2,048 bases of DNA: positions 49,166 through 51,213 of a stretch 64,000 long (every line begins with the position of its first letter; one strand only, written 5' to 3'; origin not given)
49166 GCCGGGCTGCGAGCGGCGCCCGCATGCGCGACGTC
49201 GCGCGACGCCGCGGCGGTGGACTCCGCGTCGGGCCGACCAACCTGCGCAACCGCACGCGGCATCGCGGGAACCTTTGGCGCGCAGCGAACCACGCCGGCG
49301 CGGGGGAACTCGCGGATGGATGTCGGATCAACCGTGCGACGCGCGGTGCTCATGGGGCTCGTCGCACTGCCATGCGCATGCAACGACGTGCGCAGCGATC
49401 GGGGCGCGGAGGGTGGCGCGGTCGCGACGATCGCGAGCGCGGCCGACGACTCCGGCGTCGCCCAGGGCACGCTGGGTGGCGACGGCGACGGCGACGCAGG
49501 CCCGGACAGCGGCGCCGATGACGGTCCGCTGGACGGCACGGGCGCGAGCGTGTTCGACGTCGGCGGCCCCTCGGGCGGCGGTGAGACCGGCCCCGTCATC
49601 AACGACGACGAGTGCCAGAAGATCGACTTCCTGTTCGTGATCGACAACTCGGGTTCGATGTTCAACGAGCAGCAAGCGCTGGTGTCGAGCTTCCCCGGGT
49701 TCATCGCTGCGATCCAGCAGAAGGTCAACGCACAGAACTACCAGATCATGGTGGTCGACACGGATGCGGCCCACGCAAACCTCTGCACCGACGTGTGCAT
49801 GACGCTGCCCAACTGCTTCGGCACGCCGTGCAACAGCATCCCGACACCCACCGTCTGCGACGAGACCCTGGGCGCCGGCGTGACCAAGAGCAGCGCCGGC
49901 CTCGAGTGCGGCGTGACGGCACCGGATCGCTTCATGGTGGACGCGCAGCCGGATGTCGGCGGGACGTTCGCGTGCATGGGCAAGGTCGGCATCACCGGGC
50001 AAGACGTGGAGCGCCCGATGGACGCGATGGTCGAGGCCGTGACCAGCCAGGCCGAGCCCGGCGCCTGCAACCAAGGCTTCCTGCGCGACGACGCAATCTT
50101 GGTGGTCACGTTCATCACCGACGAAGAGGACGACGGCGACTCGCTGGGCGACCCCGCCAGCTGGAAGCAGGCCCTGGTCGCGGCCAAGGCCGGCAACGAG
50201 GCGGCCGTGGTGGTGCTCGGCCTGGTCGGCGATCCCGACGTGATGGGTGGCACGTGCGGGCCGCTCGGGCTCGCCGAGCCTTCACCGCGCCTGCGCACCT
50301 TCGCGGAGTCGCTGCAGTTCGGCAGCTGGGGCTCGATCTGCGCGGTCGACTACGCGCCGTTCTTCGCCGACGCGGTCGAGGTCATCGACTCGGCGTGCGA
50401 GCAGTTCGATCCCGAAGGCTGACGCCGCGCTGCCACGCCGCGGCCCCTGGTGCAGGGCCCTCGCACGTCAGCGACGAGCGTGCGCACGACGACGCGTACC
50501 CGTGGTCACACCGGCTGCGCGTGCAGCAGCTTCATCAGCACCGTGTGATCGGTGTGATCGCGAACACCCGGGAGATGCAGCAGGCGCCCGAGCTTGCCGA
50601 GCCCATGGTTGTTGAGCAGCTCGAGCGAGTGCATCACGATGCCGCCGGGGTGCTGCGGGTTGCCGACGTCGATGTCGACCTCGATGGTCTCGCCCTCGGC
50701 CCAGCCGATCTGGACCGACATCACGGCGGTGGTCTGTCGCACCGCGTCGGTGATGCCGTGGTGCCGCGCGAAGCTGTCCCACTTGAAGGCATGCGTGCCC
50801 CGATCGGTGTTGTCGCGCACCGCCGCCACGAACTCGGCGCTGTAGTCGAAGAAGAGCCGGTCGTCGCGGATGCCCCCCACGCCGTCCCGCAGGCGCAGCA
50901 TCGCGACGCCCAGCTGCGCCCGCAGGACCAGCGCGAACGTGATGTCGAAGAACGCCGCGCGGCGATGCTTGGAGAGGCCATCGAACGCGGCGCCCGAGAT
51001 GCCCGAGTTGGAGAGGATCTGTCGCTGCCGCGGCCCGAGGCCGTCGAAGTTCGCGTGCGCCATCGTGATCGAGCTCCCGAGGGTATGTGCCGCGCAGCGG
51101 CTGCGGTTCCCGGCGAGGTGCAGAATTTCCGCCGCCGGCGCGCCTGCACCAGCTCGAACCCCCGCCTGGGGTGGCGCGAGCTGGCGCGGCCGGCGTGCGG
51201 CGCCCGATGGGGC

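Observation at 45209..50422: Ser/Thr kinase and ECF sigma factor with overlapping stop and start, followed by a VWA lipoprotein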

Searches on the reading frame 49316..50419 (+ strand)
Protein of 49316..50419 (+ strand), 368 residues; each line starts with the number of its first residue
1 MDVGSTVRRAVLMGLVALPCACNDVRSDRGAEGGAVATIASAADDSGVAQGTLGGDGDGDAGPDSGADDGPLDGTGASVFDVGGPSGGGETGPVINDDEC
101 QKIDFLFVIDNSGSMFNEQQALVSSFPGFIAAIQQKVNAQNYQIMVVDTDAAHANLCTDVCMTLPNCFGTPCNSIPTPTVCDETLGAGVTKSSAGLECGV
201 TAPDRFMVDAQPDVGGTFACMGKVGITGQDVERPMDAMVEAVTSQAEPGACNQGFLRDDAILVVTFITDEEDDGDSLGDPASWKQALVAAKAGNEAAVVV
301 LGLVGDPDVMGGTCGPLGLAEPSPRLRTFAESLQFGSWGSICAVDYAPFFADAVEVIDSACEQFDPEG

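Call 10: search_protein_families(library=pfam, proteins=[window:49316-50419:+], max_evalue=0.01)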
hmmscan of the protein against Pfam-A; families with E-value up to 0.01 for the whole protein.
window:49316-50419:+ (368 aa): 1 family
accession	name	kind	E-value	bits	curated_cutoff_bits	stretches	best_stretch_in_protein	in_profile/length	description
PF12028.13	DUF3515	-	0.0089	16.2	27.6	0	126-210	11-96/159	Protein of unknown function (DUF3515)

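Call 11: search_protein_families(library=ncbifam, proteins=[window:49316-50419:+], max_evalue=0.01)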
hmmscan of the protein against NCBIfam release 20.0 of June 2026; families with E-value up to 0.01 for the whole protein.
window:49316-50419:+ (368 aa): 1 family
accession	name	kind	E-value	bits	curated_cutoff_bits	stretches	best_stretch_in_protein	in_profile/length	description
NF052240.1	MIDASAdhsBdello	equivalog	2.8e-06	26.7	700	1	101-156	55-108/378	MIDAS family adhesin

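Call 39: find_homologous_proteins(query=window:49316-50419:+)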
Query window:49316-50419:+ (368 aa): 1862 proteins with E <= 0.001 among 8000 candidates; the best 120 are listed.
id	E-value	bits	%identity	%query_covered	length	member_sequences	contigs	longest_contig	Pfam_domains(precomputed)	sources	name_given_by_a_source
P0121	1.8e-240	816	100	100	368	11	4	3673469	-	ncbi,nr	ncbi:MAG: hypothetical protein IPH07_33450 [Deltaproteobacteria bacterium]|nr:hypothetical protein [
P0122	2.3e-140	486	65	97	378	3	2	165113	-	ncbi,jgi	jgi:hypothetical protein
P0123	1.5e-137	477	74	74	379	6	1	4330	-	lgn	-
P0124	1.5e-132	461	73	75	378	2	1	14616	-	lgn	-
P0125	2.6e-129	450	60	98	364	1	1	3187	-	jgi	jgi:hypothetical protein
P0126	2.2e-128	447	58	98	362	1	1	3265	-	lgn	-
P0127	2.1e-119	417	59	92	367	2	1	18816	-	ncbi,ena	-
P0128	1.1e-117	412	67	74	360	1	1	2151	-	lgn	-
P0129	1.3e-101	359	61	73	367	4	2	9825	-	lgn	-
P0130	2.1e-101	358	52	95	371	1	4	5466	-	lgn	-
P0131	3.3e-101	358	56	83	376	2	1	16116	-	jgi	-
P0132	1.9e-100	355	58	80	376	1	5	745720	-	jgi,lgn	-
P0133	2.6e-100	355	53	90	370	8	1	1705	-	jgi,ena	-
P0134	3.1e-99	351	58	79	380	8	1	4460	-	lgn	-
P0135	5.0e-99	350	57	79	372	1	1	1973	-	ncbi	-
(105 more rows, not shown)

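Call 43: search_solved_structures(query=A2, max_evalue=1)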
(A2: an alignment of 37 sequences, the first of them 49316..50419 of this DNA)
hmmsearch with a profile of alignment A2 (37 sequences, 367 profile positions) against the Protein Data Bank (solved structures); distinct sequences matched with E-value up to 1: 0.

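Call 49: predict_structure(alignment_id=A2)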
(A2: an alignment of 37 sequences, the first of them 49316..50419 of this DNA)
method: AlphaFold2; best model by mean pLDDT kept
length: 368 residues; sequences in the alignment: 37
mean_pLDDT: 77.2   pTM: 0.72
mean pLDDT of the five models: 77.2, 76.1, 75.8, 75.4, 74.9
residues with pLDDT >= 90: 158; 70-90: 94; 50-70: 50; < 50: 66
segments of 3 or more residues with pLDDT < 50: 1-6, 10-15, 23-32, 34-48, 73-91
pLDDT, mean of each block of 10 residues (from residue 1): 45 50 45 42 43 52 51 42 40 58 95 87 96 90 92 71 89 86 85 85 88 93 72 88 92 93 93 75 96 96 88 77 91 96 94 96 85
secondary structure, 60 per line:
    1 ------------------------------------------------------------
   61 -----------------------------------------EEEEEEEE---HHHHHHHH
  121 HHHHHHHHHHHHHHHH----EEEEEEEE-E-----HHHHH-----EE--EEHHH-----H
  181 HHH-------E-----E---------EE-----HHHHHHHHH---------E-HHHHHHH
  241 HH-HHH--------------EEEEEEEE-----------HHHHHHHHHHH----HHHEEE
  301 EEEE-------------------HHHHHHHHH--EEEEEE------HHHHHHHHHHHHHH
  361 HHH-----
elements in order: E102-109 H113-136 E141-148 H156-160 H180-183 H214-222 H234-242 E261-268 H280-290 E298-304 H324-332 E335-340 H347-363

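Call 52: fold_search(model_id=the predicted structure, library=pdb)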
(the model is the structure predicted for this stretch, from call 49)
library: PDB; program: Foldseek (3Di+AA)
matches with E <= 10: 739; with E <= 0.001: 62
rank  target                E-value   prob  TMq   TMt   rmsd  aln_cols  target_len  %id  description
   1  8t2v_B                1.1e-05  1.00  0.37  0.21   8.5       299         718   11  Cryo-EM Structures of Full-length Integrin alphaIIbbeta3 in Native Lipids (released 2023-07-26)
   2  3nif_D                4.2e-05  1.00  0.39  0.32   8.5       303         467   13  The Closed Headpiece of Integrin IIb 3 and its Complex with an IIb 3 -Specific Antagonist That Does Not Induce Opening (released 2010-12-22)
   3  9axl_B                4.8e-05  1.00  0.39  0.28   9.0       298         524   12  Structure of the semi-extended AlphaIIbBeta3 in complex with R21D10 Fab (released 2024-11-13)
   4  9b9j_B                4.8e-05  1.00  0.37  0.36   9.6       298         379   13  Integrin alpha-5 beta-1 in complex with BIIG2 Fab (released 2025-02-05)
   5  8w30_B                5.1e-05  1.00  0.34  0.34   9.8       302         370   13  Crystal structure of alpha-V beta-1 integrin headpiece in complex with TR01225179 (released 2025-01-01)
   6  4wk0_B                5.4e-05  1.00  0.37  0.32   9.5       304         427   12  Metal Ion and Ligand Binding of Integrin (released 2014-12-03)
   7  9dia_B                5.7e-05  1.00  0.35  0.34  10.4       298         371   13  Cryo-EM structure of alpha5beta1 integrin in complex with NeoNectin candidate 2 (released 2025-06-18)
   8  3zdx_D                6.4e-05  1.00  0.38  0.31   8.9       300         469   12  Integrin alphaIIB beta3 headpiece and RGD peptide complex (released 2013-06-05)
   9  4um9_B                7.2e-05  1.00  0.36  0.31   8.4       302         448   14  Crystal structure of alpha V beta 6 with peptide (released 2014-11-12)
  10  3nid_B                9.7e-05  1.00  0.36  0.29   8.9       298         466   13  The Closed Headpiece of Integrin alphaIIB beta3 and its Complex with an alpahIIB beta3 -Specific Antagonist That Does  (released 2010-12-22)
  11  4g1m_B                1.0e-04  1.00  0.36  0.21   9.2       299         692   13  Re-refinement of alpha V beta 3 structure (released 2012-12-12)
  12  3v4p_B                1.0e-04  1.00  0.34  0.33  10.2       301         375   15  crystal structure of a4b7 headpiece complexed with Fab ACT-1 (released 2012-01-11)
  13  6v4p_B                1.1e-04  1.00  0.37  0.36   9.0       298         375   13  Structure of the integrin AlphaIIbBeta3-Abciximab complex (released 2020-02-05)
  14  7cec_B                1.2e-04  1.00  0.39  0.34   8.4       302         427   13  Structure of alpha6beta1 integrin in complex with laminin-511 (released 2021-06-23)
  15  3nid_D                1.2e-04  1.00  0.38  0.30   8.9       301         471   13  The Closed Headpiece of Integrin alphaIIB beta3 and its Complex with an alpahIIB beta3 -Specific Antagonist That Does  (released 2010-12-22)
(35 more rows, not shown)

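Call 54: find_encoding_contigs(protein=P0122, flank=8000, max_places=2)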
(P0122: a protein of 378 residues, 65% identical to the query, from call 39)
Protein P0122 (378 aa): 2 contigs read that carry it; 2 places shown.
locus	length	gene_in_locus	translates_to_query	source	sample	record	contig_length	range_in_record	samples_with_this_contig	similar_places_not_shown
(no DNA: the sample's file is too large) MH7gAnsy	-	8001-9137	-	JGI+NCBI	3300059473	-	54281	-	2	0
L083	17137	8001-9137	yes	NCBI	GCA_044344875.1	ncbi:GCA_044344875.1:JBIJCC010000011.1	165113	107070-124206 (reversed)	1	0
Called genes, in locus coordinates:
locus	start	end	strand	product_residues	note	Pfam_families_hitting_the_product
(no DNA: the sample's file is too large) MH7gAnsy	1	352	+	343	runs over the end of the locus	PF14258:DUF4350 (weak)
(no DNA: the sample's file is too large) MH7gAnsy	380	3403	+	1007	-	PF18582:HZS_alpha (weak)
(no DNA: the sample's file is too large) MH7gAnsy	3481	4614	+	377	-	PF08450:SGL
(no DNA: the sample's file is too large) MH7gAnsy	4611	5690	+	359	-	-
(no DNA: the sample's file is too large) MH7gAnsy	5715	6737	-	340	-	-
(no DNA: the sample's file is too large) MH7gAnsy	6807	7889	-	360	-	-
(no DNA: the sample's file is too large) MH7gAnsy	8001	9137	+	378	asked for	-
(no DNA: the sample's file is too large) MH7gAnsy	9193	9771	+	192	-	-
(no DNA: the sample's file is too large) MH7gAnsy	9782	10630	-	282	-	PF00753:Lactamase_B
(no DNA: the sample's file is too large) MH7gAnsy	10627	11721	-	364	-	PF21088:MS_channel_1st (weak), PF00924:MS_channel_2nd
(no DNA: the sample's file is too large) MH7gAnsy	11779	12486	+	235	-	PF08327:AHSA1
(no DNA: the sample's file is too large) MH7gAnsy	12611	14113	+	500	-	PF07995:GSDH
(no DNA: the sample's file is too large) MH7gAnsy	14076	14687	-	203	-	-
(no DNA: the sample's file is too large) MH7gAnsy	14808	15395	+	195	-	PF05708:Peptidase_C92 (weak)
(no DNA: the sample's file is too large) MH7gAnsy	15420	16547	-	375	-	-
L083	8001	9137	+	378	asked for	-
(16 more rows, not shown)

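Call 55: find_encoding_contigs(protein=P0124, flank=8000, max_places=2)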
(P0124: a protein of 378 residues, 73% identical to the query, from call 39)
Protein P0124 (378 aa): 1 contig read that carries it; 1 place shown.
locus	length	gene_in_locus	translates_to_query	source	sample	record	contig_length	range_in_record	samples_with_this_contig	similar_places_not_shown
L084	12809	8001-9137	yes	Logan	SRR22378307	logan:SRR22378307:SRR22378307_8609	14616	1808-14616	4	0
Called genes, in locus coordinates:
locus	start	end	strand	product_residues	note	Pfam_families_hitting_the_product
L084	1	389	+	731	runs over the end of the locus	?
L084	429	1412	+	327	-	PF14258:DUF4350 (weak)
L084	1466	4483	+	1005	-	PF18582:HZS_alpha (weak)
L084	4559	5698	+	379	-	PF08450:SGL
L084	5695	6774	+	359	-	-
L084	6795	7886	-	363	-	-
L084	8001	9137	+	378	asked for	-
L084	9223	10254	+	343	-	PF00775:Dioxygenase_C (weak)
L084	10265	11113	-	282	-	PF00753:Lactamase_B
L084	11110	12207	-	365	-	PF21088:MS_channel_1st (weak), PF00924:MS_channel_2nd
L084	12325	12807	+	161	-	?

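Call 56: find_encoding_contigs(protein=P0127, flank=8000, max_places=2)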
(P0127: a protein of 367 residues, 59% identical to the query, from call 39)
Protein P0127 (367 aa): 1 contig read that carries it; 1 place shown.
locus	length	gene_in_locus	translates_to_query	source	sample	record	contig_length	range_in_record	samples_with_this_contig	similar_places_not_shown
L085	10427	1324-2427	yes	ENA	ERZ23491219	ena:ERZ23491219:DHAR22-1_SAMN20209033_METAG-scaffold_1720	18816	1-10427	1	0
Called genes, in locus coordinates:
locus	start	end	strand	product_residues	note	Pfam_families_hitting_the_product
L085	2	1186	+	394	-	?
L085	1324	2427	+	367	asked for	-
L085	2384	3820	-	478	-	PF00067:p450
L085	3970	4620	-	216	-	-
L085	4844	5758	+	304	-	-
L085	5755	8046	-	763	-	PF00069:Pkinase, PF07714:PK_Tyr_Ser-Thr, PF07719:TPR_2 (faint), PF07721:TPR_4 (faint), PF17874:TPR_MalT, PF13424:TPR_12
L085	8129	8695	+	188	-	-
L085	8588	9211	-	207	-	PF07638:Sigma70_ECF, PF04542:Sigma70_r2, PF08281:Sigma70_r4_2, PF04545:Sigma70_r4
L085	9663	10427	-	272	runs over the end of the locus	PF05552:MS_channel_1st_1 (weak), PF21088:MS_channel_1st (weak), PF00924:MS_channel_2nd, PF21082:MS_channel_3rd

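Call 68: find_related_loci(query=A2, collection=metagenome_contigs, flank=6000)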
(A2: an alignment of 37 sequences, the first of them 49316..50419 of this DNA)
Query A2 (368 aa) in metagenome_contigs; peptide patterns used: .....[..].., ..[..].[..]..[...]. (x = any residue, [..] = any of these).
600 stretches matched a pattern (row limit reached: there are more); 472 encode a relative of the query (tblastn E <= 1e-3); the best 80 are kept; 80 distinct loci.
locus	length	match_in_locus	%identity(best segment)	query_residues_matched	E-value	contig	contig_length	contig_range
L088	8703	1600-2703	98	1-368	0e+0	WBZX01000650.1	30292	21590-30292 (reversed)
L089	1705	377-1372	53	38-368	1e-112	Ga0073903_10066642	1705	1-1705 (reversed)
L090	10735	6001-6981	54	39-368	2e-103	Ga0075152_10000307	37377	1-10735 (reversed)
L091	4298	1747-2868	48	7-368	2e-103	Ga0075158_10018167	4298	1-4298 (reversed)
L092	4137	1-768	57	113-368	6e-90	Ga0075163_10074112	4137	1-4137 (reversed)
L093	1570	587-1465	51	100-368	3e-90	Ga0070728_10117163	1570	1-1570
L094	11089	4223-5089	52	100-368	1e-82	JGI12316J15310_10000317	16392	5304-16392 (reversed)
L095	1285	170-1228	44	37-368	8e-83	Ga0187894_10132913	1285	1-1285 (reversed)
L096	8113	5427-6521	44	13-366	2e-76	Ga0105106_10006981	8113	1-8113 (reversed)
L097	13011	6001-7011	46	40-368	9e-75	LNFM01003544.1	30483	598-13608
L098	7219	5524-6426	47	97-368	2e-74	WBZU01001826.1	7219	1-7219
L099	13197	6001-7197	41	4-366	2e-72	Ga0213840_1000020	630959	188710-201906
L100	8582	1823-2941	42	9-368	3e-71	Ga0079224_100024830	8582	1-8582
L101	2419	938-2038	41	5-368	4e-72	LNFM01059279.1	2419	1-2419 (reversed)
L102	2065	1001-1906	48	80-366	1e-72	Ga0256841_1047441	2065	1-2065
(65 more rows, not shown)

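Call 86: search_protein_families(library=padloc, proteins=[window:49316-50419:+], max_evalue=0.001)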
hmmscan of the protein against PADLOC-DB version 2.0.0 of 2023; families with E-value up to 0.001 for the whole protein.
window:49316-50419:+ (368 aa): 0 families

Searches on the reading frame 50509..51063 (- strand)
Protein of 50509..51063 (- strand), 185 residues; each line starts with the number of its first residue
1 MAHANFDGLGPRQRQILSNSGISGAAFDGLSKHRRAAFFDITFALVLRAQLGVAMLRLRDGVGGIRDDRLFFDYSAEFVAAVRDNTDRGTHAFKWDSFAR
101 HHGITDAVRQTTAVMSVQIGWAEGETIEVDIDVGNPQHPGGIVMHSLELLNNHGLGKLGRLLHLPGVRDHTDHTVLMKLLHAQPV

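Call 85: search_protein_families(library=pfam, proteins=[window:50509-51063:-], max_evalue=1)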
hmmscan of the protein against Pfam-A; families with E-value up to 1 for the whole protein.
window:50509-51063:- (185 aa): 0 families

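Call 86: search_protein_families(library=padloc, proteins=[window:50509-51063:-], max_evalue=0.001)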
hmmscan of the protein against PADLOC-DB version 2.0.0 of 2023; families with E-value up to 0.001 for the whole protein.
window:50509-51063:- (185 aa): 0 families
